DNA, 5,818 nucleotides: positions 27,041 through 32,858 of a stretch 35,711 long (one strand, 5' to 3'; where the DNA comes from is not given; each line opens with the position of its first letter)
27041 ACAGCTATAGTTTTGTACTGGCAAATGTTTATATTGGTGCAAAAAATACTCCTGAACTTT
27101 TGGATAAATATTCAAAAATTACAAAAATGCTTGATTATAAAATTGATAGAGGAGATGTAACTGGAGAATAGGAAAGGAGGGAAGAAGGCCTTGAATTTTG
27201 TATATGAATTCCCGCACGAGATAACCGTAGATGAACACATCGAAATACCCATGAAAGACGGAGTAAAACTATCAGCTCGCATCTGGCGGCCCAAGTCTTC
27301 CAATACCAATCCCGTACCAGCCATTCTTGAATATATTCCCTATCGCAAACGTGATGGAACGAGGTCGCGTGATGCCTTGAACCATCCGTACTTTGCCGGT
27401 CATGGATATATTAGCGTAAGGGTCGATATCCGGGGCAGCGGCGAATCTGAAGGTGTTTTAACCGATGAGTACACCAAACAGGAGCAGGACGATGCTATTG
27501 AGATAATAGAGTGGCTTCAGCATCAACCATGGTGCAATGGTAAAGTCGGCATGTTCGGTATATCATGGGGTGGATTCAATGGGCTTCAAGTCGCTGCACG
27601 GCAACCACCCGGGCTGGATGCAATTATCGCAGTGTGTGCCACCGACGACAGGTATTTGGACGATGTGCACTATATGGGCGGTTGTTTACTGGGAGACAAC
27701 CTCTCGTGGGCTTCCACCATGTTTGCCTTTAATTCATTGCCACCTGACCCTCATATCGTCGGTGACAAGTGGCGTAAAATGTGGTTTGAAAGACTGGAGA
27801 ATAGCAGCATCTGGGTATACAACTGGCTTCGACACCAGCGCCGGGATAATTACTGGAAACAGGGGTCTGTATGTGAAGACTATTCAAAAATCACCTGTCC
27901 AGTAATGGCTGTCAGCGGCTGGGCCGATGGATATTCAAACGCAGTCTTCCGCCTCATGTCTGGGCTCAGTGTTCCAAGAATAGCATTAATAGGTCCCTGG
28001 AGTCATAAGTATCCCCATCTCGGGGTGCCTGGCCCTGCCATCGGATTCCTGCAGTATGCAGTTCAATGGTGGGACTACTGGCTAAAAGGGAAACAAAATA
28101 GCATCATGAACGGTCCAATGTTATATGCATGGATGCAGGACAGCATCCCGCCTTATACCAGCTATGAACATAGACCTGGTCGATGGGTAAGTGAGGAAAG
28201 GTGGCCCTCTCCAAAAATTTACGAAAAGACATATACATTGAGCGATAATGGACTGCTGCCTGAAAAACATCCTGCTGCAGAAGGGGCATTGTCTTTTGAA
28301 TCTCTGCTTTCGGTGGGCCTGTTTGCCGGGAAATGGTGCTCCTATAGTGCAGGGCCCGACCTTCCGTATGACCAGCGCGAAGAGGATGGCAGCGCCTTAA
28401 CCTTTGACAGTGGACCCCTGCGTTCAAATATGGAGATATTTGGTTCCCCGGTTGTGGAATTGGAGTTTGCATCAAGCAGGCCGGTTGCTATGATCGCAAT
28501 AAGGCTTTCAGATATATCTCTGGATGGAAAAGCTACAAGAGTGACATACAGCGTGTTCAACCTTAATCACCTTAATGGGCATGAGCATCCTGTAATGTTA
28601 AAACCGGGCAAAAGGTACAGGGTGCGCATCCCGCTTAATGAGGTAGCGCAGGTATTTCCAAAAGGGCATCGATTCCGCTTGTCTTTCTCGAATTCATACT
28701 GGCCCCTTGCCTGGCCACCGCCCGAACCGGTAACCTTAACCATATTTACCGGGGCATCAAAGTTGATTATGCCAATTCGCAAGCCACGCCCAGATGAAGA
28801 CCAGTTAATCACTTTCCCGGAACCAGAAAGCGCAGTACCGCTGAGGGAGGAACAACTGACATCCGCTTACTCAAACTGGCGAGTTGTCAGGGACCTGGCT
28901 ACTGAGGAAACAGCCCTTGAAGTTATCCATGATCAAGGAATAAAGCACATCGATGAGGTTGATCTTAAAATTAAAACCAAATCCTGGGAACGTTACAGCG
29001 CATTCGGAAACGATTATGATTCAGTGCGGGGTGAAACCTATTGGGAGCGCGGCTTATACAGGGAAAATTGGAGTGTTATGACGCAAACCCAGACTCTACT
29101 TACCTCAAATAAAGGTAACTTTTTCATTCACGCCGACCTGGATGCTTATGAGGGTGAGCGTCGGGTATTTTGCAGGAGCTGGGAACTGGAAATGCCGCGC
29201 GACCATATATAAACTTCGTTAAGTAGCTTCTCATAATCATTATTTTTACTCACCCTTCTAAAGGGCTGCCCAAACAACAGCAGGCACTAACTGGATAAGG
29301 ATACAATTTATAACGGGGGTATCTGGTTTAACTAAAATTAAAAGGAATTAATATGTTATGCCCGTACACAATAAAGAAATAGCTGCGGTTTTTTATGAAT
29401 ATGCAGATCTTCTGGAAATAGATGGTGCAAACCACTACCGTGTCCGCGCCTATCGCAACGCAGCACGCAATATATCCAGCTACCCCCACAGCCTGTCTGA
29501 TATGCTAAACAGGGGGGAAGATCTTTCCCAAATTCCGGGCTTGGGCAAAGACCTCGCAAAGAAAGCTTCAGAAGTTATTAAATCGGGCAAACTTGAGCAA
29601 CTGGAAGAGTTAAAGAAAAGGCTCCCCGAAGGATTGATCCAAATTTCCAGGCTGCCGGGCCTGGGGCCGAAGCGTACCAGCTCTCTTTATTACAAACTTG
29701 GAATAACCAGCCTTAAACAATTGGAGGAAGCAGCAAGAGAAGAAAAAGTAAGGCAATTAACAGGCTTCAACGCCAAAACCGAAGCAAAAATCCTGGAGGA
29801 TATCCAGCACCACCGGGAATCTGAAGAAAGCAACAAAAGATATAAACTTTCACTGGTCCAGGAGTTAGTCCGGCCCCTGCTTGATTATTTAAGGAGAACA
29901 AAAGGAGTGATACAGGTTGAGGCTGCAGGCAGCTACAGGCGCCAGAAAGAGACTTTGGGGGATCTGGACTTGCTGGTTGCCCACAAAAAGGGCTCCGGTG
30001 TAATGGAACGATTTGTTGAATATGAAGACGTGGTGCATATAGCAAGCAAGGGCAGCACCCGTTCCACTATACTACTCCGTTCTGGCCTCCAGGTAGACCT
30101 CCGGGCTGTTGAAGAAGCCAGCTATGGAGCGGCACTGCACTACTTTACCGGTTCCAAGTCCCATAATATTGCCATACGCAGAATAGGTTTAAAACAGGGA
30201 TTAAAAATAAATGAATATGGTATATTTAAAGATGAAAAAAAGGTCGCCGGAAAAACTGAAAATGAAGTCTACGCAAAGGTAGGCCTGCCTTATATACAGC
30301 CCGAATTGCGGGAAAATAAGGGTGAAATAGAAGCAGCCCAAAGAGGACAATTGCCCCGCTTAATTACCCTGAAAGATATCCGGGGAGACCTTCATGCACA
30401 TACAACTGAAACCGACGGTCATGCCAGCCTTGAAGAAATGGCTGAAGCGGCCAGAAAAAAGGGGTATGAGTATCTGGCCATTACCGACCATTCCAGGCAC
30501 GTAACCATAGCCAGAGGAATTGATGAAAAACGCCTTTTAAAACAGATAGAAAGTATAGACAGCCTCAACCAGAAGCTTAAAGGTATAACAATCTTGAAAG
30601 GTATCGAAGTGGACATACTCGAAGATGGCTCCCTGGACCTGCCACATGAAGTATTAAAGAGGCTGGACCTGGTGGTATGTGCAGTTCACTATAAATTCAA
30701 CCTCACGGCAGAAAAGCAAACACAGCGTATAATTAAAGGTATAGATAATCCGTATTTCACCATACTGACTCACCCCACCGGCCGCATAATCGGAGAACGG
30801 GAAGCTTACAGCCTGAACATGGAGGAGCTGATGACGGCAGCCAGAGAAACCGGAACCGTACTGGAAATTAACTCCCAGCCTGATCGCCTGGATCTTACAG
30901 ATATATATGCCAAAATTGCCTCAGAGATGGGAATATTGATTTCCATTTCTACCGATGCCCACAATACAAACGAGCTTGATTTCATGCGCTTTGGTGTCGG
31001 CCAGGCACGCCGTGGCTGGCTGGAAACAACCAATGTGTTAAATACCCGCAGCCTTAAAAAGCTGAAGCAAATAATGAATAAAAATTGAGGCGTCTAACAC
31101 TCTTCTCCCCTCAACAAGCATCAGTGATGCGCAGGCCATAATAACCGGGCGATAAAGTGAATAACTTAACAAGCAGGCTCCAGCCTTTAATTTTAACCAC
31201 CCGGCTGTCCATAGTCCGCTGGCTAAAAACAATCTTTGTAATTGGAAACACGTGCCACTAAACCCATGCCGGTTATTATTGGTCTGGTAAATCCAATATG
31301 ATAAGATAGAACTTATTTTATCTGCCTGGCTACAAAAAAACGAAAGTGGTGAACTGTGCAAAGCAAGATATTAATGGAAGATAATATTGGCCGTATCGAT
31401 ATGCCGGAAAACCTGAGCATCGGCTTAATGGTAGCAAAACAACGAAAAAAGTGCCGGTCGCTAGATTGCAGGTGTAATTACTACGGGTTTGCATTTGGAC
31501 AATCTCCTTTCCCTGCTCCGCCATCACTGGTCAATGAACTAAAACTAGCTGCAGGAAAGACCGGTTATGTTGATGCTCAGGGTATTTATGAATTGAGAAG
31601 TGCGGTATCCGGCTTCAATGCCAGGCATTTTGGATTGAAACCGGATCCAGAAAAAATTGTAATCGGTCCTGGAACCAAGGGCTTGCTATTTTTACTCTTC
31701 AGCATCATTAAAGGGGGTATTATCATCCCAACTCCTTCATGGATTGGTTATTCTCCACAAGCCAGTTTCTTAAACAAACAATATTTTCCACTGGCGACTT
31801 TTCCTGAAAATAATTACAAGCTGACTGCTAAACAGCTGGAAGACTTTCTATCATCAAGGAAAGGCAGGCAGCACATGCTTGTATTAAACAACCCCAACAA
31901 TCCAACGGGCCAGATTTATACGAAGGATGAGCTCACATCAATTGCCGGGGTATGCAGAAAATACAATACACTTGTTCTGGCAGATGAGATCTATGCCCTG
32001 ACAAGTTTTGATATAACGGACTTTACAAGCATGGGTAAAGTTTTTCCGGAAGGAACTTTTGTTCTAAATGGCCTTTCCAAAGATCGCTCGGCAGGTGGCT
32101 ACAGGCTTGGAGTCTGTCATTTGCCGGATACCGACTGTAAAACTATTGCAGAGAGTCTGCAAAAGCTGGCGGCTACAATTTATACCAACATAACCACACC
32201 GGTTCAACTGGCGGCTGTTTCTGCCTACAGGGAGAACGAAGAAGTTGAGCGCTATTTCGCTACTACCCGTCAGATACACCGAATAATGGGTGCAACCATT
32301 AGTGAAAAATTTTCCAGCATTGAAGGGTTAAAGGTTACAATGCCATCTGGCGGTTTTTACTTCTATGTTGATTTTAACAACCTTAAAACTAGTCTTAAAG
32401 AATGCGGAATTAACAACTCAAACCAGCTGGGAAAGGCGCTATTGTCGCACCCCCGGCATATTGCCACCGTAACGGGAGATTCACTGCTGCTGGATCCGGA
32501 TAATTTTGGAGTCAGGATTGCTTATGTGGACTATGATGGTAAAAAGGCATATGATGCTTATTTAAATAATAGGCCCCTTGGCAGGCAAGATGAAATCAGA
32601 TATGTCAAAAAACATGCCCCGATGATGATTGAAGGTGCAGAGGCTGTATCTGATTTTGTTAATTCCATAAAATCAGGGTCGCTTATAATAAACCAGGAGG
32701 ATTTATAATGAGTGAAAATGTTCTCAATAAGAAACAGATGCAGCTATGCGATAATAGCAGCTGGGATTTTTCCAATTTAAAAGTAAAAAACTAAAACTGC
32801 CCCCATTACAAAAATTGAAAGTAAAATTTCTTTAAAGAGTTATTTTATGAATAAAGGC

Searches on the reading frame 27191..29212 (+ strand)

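Call 32: search_protein_families(library=pfam, proteins=[window:27191-29212:+], max_evalue=0.00001)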
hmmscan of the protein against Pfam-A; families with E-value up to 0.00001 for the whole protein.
window:27191-29212:+ (673 aa): 5 families
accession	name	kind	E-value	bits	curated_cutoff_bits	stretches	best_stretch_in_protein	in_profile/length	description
PF02129.25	Peptidase_S15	-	6.8e-72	242.7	23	1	23-274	1-262/262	X-Pro dipeptidyl-peptidase (S15 family)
PF08530.16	PepX_C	-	2.9e-34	119.3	22.5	1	318-519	16-196/217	X-Pro dipeptidyl-peptidase C-terminal non-catalytic domain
PF00561.26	Abhydrolase_1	-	2e-09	37.9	25.8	1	66-213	21-170/245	alpha/beta hydrolase fold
PF00326.27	Peptidase_S9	-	2.8e-08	34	22.6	1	64-151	6-98/213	Prolyl oligopeptidase family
PF12146.15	Hydrolase_4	-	5.7e-07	29.5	27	1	67-150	26-109/239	Serine aminopeptidase, S33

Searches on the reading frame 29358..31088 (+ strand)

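Call 32: search_protein_families(library=pfam, proteins=[window:29358-31088:+], max_evalue=0.00001)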
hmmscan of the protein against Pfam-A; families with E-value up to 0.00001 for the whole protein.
window:29358-31088:+ (576 aa): 5 families
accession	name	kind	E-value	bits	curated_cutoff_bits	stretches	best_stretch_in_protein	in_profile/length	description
PF14716.13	HHH_8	-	3.3e-23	82.3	30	1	4-79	2-73/73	Helix-hairpin-helix domain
PF14791.11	DNA_pol_B_thumb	-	4.1e-23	81.4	25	1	259-319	1-63/63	DNA polymerase beta thumb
PF02811.25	PHP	-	4.5e-10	40.5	26.4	1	344-486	1-134/164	PHP domain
PF14520.12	HHH_5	-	6.7e-10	39.7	27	1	98-150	6-56/57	Helix-hairpin-helix domain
PF14792.12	DNA_pol_B_palm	-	2.4e-07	31.4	25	1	178-216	18-56/113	DNA polymerase beta palm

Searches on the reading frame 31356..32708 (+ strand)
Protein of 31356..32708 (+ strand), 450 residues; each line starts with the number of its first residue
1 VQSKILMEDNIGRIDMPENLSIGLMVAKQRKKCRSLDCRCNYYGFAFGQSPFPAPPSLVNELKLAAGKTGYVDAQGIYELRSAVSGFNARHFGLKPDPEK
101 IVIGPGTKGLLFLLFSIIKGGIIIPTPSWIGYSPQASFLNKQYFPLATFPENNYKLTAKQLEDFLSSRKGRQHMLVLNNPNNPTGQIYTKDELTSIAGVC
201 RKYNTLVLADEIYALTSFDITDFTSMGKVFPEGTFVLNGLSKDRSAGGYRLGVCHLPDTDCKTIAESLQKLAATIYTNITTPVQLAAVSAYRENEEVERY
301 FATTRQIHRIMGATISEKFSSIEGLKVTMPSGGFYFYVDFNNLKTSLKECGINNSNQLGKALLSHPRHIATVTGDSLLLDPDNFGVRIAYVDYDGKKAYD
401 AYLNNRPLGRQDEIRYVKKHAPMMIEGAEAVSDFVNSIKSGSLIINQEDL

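Call 32: search_protein_families(library=pfam, proteins=[window:31356-32708:+], max_evalue=0.00001)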
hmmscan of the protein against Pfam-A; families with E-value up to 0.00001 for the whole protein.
window:31356-32708:+ (450 aa): 1 family
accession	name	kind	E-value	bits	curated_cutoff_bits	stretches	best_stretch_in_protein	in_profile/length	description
PF00155.27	Aminotran_1_2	-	2.2e-46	159.2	19.7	1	48-381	9-339/361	Aminotransferase class I and II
